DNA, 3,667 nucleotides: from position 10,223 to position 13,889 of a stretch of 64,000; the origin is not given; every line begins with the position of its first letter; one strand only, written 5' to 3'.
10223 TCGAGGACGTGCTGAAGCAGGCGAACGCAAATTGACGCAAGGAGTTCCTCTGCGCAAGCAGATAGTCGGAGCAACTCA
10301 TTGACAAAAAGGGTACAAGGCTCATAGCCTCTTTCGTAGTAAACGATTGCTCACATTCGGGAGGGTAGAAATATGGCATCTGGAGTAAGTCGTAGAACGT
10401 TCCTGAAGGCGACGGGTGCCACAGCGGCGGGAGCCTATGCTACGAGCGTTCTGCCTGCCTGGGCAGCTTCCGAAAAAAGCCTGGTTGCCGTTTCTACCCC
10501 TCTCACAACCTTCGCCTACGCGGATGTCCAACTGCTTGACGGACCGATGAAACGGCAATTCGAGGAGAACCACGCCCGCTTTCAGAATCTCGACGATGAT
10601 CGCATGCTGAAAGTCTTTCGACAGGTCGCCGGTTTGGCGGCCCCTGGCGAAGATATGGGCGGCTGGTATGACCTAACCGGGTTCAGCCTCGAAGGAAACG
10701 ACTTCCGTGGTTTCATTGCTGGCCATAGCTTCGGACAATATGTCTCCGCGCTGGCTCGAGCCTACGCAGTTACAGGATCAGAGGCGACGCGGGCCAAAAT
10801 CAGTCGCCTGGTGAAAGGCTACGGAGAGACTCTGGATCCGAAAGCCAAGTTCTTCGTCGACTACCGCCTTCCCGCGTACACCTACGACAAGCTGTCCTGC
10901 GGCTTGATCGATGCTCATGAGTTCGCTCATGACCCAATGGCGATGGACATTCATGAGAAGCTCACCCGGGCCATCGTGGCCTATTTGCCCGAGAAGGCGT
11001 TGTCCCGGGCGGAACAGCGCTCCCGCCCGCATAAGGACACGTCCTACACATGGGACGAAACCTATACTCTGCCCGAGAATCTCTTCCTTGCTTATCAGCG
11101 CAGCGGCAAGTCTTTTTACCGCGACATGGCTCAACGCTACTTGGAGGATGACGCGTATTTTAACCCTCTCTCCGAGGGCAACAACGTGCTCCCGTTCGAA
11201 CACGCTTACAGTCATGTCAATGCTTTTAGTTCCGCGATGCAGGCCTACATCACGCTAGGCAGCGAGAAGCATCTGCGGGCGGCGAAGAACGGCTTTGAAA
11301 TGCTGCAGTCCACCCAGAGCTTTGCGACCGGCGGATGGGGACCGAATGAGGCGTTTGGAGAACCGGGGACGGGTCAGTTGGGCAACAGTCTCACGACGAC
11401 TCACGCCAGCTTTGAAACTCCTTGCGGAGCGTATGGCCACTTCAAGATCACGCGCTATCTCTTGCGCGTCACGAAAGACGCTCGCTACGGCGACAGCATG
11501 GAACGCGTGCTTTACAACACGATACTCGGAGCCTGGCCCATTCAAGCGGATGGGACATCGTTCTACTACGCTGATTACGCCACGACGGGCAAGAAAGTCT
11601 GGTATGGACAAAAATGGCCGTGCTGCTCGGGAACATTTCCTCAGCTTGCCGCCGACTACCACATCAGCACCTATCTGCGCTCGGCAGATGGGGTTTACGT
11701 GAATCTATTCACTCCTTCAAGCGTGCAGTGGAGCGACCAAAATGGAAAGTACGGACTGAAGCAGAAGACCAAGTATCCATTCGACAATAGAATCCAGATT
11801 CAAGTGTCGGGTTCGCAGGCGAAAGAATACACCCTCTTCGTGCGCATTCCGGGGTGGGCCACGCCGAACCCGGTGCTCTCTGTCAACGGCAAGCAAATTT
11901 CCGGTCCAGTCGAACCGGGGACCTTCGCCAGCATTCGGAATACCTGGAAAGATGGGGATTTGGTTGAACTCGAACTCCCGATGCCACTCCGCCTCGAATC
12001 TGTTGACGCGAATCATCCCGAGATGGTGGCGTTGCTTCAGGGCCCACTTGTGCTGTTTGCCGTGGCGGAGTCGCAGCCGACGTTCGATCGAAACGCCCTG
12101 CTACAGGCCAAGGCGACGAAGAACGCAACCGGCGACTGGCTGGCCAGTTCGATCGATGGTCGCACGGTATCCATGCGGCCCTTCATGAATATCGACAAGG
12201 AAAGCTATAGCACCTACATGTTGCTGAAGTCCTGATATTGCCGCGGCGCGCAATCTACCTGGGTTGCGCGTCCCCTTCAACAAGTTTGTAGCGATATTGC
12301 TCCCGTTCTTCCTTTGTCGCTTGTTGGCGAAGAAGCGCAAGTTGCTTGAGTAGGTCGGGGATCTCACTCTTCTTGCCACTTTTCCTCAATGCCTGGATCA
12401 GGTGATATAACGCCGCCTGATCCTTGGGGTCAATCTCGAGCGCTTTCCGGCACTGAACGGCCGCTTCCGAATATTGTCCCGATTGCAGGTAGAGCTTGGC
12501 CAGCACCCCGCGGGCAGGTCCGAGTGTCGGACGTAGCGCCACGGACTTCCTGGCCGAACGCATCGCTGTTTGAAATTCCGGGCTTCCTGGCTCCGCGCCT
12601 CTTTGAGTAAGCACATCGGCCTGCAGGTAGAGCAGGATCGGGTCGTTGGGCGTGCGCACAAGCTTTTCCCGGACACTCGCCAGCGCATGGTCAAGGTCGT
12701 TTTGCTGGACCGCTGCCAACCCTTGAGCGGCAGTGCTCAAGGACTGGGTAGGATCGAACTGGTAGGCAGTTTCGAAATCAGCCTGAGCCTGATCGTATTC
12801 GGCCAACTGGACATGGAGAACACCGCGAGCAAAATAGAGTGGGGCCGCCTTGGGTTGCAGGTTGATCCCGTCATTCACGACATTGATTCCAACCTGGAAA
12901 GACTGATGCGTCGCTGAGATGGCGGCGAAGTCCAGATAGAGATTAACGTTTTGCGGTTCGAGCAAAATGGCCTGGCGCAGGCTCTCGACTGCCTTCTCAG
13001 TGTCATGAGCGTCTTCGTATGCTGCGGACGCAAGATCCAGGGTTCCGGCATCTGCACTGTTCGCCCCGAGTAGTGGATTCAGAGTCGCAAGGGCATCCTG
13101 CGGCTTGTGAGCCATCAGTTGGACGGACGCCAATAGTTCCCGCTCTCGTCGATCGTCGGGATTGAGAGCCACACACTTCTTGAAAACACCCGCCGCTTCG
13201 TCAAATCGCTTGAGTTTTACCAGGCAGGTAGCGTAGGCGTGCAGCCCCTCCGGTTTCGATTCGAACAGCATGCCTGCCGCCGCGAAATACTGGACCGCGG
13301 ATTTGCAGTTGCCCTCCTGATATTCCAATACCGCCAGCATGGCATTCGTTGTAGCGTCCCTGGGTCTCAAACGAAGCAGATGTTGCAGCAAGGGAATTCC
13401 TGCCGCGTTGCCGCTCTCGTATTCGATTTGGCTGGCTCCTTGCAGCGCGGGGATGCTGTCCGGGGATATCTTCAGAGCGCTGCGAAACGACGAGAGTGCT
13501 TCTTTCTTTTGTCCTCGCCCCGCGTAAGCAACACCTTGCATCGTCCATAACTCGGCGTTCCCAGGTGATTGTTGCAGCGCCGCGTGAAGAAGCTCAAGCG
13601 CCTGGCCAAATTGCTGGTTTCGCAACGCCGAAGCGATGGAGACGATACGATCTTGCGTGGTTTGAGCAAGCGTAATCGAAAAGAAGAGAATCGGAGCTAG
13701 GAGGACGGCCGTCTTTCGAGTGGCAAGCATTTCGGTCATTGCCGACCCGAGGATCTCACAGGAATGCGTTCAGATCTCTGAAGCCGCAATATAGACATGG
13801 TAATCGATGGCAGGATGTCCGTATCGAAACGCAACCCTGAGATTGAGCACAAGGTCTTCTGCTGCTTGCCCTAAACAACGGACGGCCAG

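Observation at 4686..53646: Recurrent 12-nt palindrome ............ marks a predicted LacI regulon joining arabinose genes to the barrel/propeller loci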

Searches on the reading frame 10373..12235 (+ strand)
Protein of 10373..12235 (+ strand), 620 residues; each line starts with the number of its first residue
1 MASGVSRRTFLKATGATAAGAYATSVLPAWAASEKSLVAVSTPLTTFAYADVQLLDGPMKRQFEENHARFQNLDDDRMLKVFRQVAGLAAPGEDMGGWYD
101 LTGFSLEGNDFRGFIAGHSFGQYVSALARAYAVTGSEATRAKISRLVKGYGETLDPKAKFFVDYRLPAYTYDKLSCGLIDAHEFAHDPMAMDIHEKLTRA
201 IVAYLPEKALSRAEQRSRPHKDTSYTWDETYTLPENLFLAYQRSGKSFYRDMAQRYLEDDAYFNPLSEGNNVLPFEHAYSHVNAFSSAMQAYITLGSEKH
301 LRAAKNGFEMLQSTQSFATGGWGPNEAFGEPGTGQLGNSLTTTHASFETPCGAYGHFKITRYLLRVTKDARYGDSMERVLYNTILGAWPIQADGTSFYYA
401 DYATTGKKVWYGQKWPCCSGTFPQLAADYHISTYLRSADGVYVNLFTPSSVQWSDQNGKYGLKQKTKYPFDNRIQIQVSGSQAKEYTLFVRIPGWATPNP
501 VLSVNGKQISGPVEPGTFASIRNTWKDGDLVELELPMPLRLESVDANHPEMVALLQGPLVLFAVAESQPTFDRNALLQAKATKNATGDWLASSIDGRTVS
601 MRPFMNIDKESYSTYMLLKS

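Call 3: search_protein_families(library=pfam, proteins=[window:10373-12235:+])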
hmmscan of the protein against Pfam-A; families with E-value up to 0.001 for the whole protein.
window:10373-12235:+ (620 aa): 3 families
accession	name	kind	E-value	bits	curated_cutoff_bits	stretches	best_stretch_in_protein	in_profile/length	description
PF07944.18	Beta-AFase-like_GH127_cat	-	1.3e-42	146.6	24.9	1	51-428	1-373/376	Beta-L-arabinofuranosidase, GH127 catalytic domain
PF20736.2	Glyco_hydro127M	-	2.9e-24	85.4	24.2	1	440-537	1-95/95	Beta-L-arabinofuranosidase, GH127 middle domain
PF10518.14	TAT_signal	-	0.00016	21.9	22.7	1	5-21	2-18/21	TAT (twin-arginine translocation) pathway signal sequence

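Call 42: search_protein_families(library=ncbifam, proteins=[window:10373-12235:+], max_evalue=0.00001)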
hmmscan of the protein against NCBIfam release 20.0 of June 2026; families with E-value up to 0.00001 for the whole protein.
window:10373-12235:+ (620 aa): 1 family
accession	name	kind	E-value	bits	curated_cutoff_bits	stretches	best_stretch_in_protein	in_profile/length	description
NF049879.1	AcerHdlse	equivalog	1.3e-32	113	950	1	345-561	337-565/657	aceric acid hydrolase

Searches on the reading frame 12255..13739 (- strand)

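Call 3: search_protein_families(library=pfam, proteins=[window:12255-13739:-])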
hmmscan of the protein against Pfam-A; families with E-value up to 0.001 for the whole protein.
window:12255-13739:- (494 aa): 28 families (the best 25 are shown)
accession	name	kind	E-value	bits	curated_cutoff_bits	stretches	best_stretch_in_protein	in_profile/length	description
PF07719.23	TPR_2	-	1.5e-33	112.5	27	3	62-94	1-33/34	Tetratricopeptide repeat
PF00515.34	TPR_1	-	1.6e-27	94.6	27.8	2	413-440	7-34/34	Tetratricopeptide repeat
PF13428.12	TPR_14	-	5e-27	92.1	23.5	1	413-449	7-43/44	Tetratricopeptide repeat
PF14559.12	TPR_19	-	7.1e-27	94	25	3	38-101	1-63/68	Tetratricopeptide repeat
PF13181.12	TPR_8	-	1.7e-25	87.3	25.7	1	412-440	6-34/34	Tetratricopeptide repeat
PF13432.12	TPR_16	-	4e-23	81.9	32.7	1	37-95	6-64/65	Tetratricopeptide repeat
PF13431.12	TPR_17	-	4.6e-21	73.7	24.4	0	54-82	5-33/34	Tetratricopeptide repeat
PF23914.1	TPR_CcmH_CycH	-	5.8e-20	72.2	42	1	51-156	39-148/158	Cytochrome c-type biogenesis protein H TPR domain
PF13371.12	TPR_9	-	1.4e-19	70.3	35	2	274-332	4-62/73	Tetratricopeptide repeat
PF13414.12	TPR_11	-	3.8e-18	65.3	26.8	1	415-447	2-34/42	TPR repeat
PF13424.12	TPR_12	-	7e-13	49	30.1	0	38-92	13-75/77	Tetratricopeptide repeat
PF12895.13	ANAPC3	-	9e-13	48.8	27.2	2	158-221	18-80/82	Anaphase-promoting complex, cyclosome, subunit 3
PF13429.12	TPR_15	-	9.4e-11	42.1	26.2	1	54-183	138-268/280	Tetratricopeptide repeat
PF25064.1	ARM_TT21_5th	-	2.9e-10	40.9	27.8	1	411-482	5-76/117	TT21 fifth ARM repeats domain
PF13176.12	TPR_7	-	1.5e-08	34.5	27.9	0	167-197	3-33/36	Tetratricopeptide repeat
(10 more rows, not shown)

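Call 42: search_protein_families(library=ncbifam, proteins=[window:12255-13739:-], max_evalue=0.00001)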
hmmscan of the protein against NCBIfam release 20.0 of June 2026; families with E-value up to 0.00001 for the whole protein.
window:12255-13739:- (494 aa): 22 families
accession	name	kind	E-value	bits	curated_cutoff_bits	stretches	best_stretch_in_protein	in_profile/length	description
TIGR02917.1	PEP_TPR_lipo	equivalog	1.6e-44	152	312.2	2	26-380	429-783/899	XrtA/PEP-CTERM system TPR-repeat protein PrsT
NF040959.1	MamA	equivalog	6.2e-32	110.7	200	3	140-270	48-178/204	magnetosome protein MamA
NF052415.1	T3SS_chap_SctY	equivalog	1e-22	80.7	70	1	164-258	7-104/106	type III secretion apparatus assembly chaperone SctY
TIGR00990.1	3a0801s09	subfamily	1e-20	74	757.25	1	246-465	346-566/615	mitochondrial import receptor subunit TOM70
TIGR02521.1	type_IV_pilW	equivalog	1.1e-20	74.2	154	1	39-95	42-98/234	type IV pilus biogenesis/stability protein PilW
TIGR03939.1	PGA_TPR_OMP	equivalog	8.5e-16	57.3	366.65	2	113-270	37-193/800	poly-beta-1,6 N-acetyl-D-glucosamine export porin PgaA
NF033758.1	gliding_GltE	equivalog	2e-14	53.4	225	1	52-157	76-182/411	adventurous gliding motility TPR repeat lipoprotein GltE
TIGR02552.1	LcrH_SycD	equivalog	1.2e-13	50.9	104.8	0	121-210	44-133/136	SycD/LcrH family type III secretion system chaperone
NF033920.0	C39_PA2778_fam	equivalog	1.6e-12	47.4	150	0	26-111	153-239/255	PA2778 family cysteine peptidase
NF033762.1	social_mot_Tgl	equivalog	2.9e-12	46.5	225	1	133-324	35-229/252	social motility TPR repeat lipoprotein Tgl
NF047371.1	FlcA_CTERM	equivalog_domain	1.4e-10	40.4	300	0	135-200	479-544/646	periplasmic flagellar collar protein FlcA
TIGR00540.1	TPR_hemY_coli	hypoth_equivalog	4.1e-09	35.7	142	0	285-350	312-374/385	heme biosynthesis-associated TPR protein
NF008391.2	PRK11189.1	equivalog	5.7e-09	35.9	250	0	291-368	91-168/297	lipoprotein NlpI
NF052400.1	M48_BAM_BepA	equivalog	1.6e-08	33.8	570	0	207-290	317-400/483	beta-barrel assembly-enhancing protease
NF008520.0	PRK11447.1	equivalog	1.8e-08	32.7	858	0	312-486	364-537/1157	cellulose synthase complex outer membrane protein BcsC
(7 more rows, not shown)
